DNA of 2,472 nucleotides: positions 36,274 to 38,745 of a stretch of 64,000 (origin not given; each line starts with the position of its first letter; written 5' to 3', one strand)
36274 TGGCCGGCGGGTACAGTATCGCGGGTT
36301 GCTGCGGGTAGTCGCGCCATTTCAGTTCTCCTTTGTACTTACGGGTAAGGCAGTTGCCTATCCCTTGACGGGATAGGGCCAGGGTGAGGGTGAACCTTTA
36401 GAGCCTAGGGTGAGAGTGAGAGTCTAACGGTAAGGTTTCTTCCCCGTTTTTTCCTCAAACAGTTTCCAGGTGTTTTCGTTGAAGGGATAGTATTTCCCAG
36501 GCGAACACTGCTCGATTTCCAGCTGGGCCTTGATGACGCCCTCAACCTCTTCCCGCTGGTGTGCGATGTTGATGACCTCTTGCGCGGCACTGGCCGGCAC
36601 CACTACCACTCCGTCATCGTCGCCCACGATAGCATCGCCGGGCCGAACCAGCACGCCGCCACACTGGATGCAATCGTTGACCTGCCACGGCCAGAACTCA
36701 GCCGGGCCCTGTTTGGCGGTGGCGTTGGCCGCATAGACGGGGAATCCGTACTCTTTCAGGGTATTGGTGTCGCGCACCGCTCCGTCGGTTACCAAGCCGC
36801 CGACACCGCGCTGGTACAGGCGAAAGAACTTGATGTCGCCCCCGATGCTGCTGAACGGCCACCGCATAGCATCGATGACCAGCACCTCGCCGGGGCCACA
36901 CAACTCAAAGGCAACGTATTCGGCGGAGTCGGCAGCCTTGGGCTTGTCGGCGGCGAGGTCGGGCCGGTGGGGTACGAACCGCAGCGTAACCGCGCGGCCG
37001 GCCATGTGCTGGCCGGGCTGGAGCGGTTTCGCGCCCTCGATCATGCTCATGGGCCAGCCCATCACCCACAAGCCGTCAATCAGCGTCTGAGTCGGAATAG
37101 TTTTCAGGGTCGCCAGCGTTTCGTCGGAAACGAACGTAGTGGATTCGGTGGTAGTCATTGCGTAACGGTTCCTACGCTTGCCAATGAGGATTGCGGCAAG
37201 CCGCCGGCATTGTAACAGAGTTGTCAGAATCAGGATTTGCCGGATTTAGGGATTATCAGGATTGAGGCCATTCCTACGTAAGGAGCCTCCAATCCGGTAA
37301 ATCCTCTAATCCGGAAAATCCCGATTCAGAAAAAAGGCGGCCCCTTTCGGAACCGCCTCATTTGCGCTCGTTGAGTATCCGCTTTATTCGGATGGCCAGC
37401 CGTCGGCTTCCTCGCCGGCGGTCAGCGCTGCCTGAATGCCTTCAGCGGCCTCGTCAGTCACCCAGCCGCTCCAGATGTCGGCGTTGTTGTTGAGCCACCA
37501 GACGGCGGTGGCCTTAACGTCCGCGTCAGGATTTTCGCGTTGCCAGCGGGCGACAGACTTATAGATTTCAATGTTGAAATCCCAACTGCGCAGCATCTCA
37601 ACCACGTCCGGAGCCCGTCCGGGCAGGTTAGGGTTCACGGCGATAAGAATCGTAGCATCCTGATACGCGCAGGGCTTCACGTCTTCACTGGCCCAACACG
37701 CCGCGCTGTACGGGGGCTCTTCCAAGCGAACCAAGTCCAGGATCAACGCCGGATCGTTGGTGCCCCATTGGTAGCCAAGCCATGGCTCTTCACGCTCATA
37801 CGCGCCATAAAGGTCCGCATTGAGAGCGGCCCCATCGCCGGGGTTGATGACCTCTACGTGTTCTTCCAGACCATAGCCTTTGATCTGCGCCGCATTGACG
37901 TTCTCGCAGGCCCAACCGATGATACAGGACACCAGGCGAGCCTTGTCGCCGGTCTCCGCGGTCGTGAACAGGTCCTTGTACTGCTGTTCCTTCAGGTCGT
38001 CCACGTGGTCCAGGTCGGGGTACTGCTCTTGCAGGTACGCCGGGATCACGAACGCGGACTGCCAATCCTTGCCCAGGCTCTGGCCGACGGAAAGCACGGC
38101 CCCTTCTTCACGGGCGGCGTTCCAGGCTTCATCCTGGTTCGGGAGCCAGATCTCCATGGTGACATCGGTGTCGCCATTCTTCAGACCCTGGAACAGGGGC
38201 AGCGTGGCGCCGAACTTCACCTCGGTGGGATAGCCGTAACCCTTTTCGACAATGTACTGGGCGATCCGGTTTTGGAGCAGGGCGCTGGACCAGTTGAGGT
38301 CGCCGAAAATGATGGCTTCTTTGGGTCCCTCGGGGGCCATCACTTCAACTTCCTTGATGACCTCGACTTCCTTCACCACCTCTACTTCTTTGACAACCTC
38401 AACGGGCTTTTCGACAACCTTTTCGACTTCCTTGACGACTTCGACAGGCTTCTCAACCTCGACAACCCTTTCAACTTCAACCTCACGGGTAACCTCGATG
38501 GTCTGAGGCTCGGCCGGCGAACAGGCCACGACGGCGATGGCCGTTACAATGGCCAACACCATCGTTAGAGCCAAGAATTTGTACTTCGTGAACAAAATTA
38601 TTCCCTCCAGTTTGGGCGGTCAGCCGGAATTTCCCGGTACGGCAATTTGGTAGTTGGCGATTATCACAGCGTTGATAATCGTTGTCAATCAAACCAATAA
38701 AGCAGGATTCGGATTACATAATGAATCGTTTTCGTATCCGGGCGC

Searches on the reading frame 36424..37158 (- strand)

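Call 19: search_protein_families(library=pfam, proteins=[window:36424-37158:-], max_evalue=0.001)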
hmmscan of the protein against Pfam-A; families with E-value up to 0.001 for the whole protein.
window:36424-37158:- (244 aa): 1 family
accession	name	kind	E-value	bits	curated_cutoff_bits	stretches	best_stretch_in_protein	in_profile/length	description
PF03737.21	RraA-like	-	1.2e-30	107.1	24.5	1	25-186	3-152/152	Aldolase/RraA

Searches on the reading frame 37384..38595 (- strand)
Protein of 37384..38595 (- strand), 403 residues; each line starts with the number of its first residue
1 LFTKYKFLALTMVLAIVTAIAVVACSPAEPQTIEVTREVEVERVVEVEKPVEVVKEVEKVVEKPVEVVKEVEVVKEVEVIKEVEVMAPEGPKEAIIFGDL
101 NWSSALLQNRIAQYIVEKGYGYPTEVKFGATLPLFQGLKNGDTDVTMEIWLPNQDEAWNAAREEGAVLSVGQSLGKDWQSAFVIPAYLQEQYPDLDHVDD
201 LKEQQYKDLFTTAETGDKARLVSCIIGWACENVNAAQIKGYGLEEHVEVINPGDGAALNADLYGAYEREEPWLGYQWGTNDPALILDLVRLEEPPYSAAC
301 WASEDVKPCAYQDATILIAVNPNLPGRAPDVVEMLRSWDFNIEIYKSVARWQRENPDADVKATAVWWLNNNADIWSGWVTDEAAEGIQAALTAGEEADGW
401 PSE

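Call 19: search_protein_families(library=pfam, proteins=[window:37384-38595:-], max_evalue=0.001)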
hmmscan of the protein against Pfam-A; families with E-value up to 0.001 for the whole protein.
window:37384-38595:- (403 aa): 1 family
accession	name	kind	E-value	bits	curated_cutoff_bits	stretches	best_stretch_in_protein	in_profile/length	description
PF04069.17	OpuAC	-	2.4e-40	139.2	21.2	1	95-369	3-256/257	Substrate binding domain of ABC-type glycine betaine transport system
